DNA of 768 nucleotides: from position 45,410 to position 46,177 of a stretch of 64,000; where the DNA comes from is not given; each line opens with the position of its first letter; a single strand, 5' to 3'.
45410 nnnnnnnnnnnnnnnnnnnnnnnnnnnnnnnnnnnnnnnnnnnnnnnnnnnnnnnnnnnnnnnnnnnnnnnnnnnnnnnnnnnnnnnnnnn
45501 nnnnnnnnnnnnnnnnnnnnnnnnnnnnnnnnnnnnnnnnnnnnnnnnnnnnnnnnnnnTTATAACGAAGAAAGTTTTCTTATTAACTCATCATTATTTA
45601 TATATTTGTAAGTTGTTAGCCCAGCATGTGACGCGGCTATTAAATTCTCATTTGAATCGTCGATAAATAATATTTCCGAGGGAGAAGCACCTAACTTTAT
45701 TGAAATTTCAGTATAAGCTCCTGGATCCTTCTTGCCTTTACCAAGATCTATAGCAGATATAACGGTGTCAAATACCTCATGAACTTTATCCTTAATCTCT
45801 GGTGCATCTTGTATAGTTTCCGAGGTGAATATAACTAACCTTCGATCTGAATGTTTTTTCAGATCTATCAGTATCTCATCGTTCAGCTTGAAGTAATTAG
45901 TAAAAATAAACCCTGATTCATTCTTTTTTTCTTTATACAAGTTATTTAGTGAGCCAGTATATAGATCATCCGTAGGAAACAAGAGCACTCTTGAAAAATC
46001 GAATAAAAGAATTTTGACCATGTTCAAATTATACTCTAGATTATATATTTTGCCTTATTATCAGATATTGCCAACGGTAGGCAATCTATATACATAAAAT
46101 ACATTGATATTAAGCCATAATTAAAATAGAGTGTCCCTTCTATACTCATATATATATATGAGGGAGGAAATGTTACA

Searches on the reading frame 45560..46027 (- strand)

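Call 3: search_protein_families(library=pfam, proteins=[window:45560-46027:-], max_evalue=0.1)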
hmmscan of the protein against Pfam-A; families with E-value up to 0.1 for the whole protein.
window:45560-46027:- (155 aa): 5 families
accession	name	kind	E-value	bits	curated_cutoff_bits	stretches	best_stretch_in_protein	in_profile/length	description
PF00702.32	Hydrolase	-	5.2e-09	37.2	26.4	1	51-136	105-191/191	haloacid dehalogenase-like hydrolase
PF13419.12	HAD_2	-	6.1e-08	33.4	23.8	1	31-139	69-175/178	Haloacid dehalogenase-like hydrolase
PF19603.4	DUF6108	-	0.031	14.7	23.9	1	46-99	23-80/138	Family of unknown function (DUF6108)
PF03031.24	NIF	-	0.036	14.2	21.8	1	50-147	44-141/160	NLI interacting factor-like phosphatase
PF11019.14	DUF2608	-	0.054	13.4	22.6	0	112-134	174-196/244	Protein of unknown function (DUF2608)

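Call 4: search_protein_families(library=padloc, proteins=[window:45560-46027:-], max_evalue=0.1)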
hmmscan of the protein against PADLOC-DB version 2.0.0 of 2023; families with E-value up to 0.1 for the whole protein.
window:45560-46027:- (155 aa): 0 families

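Call 5: search_protein_families(library=ncbifam, proteins=[window:45560-46027:-], max_evalue=0.1)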
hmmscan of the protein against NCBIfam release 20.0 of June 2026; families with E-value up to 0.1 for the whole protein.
window:45560-46027:- (155 aa): 27 families (the best 25 are shown)
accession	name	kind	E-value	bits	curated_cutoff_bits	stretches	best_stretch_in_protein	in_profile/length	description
TIGR01509.1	HAD-SF-IA-v3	subfamily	2.2e-10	40.9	29.4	1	61-140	79-152/154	HAD-IA family hydrolase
TIGR02247.1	HAD-1A3-hyp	subfamily_domain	1.6e-09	37.8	125.4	1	75-153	128-206/211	epoxide hydrolase N-terminal domain-like phosphatase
NF009695.0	PRK13222.1-2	equivalog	3.8e-07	29.8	225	1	28-139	78-190/226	phosphoglycolate phosphatase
TIGR01691.1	enolase-ppase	equivalog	1.5e-06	27.8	128.1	1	77-146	140-203/224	acireductone synthase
NF008087.0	PRK10826.1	equivalog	1e-05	25.3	191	1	81-138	130-187/222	hexitol phosphatase HxpB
TIGR01993.1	Pyr-5-nucltdase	equivalog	1.7e-05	24.7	142.9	1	52-139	92-180/183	pyrimidine 5'-nucleotidase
NF009804.0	PRK13288.1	equivalog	2.6e-05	23.8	218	1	46-139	84-178/215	pyrophosphatase PpaX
NF006991.0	PRK09456.1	equivalog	4.1e-05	23.4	295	1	52-142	92-184/199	glucose-1-phosphatase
NF046057.1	bifunc_MtlD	equivalog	5e-05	21.9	800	1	60-137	107-186/683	bifunctional mannitol-1-phosphate dehydrogenase/phosphatase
TIGR01428.1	HAD_type_II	equivalog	0.00021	21.3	125.4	1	79-140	127-188/197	haloacid dehalogenase type II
NF009697.0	PRK13222.1-4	equivalog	0.00033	20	327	1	81-138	132-189/232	phosphoglycolate phosphatase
TIGR02009.1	PGMB-YQAB-SF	subfamily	0.00042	20.5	153.35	1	80-137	124-181/186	beta-phosphoglucomutase family hydrolase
TIGR01990.1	bPGM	equivalog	0.00069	19.6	189.4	1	73-138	115-182/187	beta-phosphoglucomutase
NF009694.0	PRK13222.1-1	equivalog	0.0009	18.6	415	1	71-138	138-206/252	phosphoglycolate phosphatase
TIGR02253.1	CTE7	subfamily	0.00096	19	169.75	1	51-144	101-195/221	TIGR02253 family HAD-type hydrolase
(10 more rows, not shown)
